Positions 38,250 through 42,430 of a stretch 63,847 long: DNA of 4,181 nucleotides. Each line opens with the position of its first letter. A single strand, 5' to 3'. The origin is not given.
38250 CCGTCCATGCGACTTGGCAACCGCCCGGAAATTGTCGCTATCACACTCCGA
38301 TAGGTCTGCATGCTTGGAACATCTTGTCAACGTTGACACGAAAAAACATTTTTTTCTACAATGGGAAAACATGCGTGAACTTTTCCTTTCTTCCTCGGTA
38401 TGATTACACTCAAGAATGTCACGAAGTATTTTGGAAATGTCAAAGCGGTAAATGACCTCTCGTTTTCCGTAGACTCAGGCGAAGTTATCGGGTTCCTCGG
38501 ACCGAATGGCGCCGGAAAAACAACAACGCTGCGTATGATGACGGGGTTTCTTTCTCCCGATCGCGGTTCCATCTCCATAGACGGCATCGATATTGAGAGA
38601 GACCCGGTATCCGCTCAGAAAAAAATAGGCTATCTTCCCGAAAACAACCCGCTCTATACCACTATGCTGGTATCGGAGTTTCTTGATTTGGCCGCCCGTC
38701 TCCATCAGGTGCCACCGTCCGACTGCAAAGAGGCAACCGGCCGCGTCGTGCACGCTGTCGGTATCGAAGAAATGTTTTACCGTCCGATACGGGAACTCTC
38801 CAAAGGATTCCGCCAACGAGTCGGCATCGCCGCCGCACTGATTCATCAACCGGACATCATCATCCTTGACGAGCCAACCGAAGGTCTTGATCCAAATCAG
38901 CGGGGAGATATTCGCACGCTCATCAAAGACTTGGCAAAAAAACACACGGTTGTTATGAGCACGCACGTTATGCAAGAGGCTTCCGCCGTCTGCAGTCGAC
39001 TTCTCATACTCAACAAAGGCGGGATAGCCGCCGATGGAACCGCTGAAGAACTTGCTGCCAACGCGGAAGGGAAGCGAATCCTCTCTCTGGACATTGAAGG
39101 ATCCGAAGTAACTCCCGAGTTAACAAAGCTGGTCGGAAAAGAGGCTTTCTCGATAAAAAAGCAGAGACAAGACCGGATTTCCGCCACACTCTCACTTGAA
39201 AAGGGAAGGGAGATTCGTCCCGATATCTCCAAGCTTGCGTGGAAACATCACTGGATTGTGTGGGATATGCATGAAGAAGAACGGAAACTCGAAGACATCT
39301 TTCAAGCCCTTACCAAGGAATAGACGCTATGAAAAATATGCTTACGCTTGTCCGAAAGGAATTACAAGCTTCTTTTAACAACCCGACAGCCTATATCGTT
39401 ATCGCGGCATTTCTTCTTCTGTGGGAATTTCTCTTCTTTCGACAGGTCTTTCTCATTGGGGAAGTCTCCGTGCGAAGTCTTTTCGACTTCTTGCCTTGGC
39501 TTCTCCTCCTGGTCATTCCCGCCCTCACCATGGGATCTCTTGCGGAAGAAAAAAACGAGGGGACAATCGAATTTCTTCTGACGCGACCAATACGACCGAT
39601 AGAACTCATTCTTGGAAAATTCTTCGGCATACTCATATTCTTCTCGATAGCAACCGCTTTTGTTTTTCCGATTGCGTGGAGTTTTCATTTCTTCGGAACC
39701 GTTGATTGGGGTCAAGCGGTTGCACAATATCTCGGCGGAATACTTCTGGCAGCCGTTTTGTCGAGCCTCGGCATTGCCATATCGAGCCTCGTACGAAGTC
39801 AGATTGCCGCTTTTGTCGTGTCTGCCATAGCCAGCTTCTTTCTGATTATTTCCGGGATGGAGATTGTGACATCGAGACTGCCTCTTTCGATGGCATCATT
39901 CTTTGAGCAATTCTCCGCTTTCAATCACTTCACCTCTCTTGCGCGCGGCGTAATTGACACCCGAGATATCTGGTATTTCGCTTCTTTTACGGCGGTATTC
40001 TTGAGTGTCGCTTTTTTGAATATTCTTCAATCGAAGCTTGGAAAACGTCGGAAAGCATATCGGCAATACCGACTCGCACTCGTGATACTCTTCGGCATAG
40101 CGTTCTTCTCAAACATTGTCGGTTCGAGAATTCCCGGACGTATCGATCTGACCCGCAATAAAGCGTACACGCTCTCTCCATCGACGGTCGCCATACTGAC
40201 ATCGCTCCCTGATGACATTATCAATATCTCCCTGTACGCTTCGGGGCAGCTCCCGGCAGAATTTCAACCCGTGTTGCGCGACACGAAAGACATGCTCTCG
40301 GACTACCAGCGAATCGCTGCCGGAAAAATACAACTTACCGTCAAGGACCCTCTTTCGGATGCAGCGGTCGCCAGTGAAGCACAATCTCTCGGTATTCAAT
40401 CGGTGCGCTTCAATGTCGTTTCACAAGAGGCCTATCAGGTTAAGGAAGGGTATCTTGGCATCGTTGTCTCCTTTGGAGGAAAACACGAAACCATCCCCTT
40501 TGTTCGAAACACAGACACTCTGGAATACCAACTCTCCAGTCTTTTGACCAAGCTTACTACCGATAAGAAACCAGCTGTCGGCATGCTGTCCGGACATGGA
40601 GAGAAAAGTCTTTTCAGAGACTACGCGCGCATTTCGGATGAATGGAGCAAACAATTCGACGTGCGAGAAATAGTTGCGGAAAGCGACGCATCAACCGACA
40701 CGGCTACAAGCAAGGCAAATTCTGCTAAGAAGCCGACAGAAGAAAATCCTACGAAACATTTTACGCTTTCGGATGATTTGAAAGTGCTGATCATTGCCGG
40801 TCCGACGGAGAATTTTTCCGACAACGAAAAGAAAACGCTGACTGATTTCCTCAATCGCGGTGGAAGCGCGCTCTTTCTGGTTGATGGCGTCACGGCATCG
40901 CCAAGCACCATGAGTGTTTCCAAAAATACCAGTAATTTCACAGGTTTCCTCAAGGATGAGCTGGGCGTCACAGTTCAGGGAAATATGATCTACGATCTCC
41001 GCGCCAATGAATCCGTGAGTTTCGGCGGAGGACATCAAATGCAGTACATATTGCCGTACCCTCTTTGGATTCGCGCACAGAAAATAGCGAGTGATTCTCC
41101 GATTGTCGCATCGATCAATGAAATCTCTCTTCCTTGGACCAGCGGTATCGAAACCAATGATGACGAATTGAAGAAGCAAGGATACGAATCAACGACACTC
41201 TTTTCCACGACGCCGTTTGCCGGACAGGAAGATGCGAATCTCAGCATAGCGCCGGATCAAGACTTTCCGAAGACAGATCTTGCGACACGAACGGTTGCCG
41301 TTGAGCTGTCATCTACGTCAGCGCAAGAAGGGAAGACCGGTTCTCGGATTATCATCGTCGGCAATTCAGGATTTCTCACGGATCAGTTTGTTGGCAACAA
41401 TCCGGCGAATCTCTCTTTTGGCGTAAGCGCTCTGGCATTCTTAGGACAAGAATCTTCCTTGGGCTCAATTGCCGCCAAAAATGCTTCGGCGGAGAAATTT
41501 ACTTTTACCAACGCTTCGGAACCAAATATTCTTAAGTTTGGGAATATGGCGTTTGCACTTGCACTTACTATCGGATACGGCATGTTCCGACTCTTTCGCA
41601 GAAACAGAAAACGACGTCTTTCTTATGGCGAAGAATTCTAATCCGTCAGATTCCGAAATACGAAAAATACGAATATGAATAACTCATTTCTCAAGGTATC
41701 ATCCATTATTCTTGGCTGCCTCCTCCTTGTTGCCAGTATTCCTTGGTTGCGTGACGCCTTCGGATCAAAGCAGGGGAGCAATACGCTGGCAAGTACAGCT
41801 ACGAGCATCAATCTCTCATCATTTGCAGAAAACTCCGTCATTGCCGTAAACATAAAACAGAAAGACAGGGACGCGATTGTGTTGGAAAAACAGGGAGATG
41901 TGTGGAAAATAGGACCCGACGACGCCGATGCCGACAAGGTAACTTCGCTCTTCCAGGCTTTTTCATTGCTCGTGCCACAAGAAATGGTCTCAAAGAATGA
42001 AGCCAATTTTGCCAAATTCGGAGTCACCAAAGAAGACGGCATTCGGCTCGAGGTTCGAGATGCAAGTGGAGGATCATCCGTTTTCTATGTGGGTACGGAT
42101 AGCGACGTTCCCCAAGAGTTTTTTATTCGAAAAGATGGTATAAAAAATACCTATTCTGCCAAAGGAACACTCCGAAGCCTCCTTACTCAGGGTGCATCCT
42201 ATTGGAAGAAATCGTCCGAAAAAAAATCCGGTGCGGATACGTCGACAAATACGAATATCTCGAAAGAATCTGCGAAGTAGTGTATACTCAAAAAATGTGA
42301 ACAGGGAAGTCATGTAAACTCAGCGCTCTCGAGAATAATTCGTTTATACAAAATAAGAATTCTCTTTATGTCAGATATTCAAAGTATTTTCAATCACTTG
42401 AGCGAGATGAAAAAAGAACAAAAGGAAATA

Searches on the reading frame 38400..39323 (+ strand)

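Call 15: search_protein_families(library=pfam, proteins=[window:38400-39323:+], max_evalue=0.001)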
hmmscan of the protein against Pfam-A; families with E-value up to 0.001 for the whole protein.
window:38400-39323:+ (307 aa): 3 families
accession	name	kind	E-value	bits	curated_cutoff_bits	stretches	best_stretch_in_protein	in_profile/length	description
PF00005.33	ABC_tran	-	5.7e-33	114.9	25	1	17-160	1-136/137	ABC transporter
PF13304.12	AAA_21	-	2e-12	48.3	27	1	127-189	232-298/304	AAA domain, putative AbiEii toxin, Type IV TA system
PF13476.12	AAA_23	-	0.00042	21.4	27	0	2-68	2-61/201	AAA domain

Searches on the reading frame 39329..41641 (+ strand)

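Call 15: search_protein_families(library=pfam, proteins=[window:39329-41641:+], max_evalue=0.001)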
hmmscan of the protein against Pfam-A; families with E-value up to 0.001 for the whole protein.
window:39329-41641:+ (770 aa): 8 families
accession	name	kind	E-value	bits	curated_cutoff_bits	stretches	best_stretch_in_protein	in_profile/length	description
PF09822.16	ABC_transp_aux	-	6.9e-40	137.5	34.7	1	414-698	1-272/288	ABC-type uncharacterized transport system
PF23357.1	DUF7088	-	6e-22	78.3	27.8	1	277-381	2-105/105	Domain of unknown function (DUF7088)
PF12698.13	ABC2_membrane_3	-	3.1e-12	46.7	31.6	1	49-228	162-345/347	ABC-2 family transporter protein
PF12679.13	ABC2_membrane_2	-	1.6e-10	41.2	27.2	1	62-229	81-266/283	ABC-2 family transporter protein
PF01061.29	ABC2_membrane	-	6.4e-08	32.8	26.9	1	5-208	4-209/211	ABC-2 type transporter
PF12730.13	ABC2_membrane_4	-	1e-06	29.3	27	1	25-170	24-177/179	ABC-2 family transporter protein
PF13346.12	ABC2_membrane_5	-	2.7e-06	27.5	25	1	30-187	9-172/205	ABC-2 family transporter protein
PF23355.1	IFT52_GIFT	-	0.00018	21.1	27.2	0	483-520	45-82/246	IFT52 GIFT domain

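Call 78: search_protein_families(library=ncbifam, proteins=[window:39329-41641:+], max_evalue=0.00001)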
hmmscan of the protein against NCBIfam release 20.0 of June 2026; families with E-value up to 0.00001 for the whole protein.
window:39329-41641:+ (770 aa): 4 families
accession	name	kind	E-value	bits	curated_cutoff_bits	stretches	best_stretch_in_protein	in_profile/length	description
TIGR03518.1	ABC_perm_GldF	equivalog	1.5e-44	152.8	288.5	1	4-232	1-237/240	gliding motility-associated ABC transporter permease subunit GldF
TIGR03521.1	GldG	equivalog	1e-35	123.4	389.85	1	251-628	4-382/552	gliding motility-associated ABC transporter substrate-binding protein GldG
NF033858.1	ABC2_perm_RbbA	equivalog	4.4e-11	41.4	1050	1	48-210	712-874/909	ribosome-associated ATPase/putative transporter RbbA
NF041647.1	ABC_perm_CPBP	equivalog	9.9e-06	24.6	435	0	71-142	213-277/636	ABC transporter permease subunit/CPBP intramembrane protease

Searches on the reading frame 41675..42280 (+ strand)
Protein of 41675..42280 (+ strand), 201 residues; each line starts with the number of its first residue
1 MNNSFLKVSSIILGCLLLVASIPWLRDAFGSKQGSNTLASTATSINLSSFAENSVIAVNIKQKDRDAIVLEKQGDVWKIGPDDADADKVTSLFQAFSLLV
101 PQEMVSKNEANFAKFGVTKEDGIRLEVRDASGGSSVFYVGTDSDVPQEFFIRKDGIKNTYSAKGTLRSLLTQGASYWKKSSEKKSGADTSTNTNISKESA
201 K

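Call 15: search_protein_families(library=pfam, proteins=[window:41675-42280:+], max_evalue=0.001)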
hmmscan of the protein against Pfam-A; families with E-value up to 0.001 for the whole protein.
window:41675-42280:+ (201 aa): 1 family
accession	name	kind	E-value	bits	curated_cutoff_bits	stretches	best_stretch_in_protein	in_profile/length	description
PF14238.11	DUF4340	-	1.2e-10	42.3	25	1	84-182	11-107/183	Domain of unknown function (DUF4340)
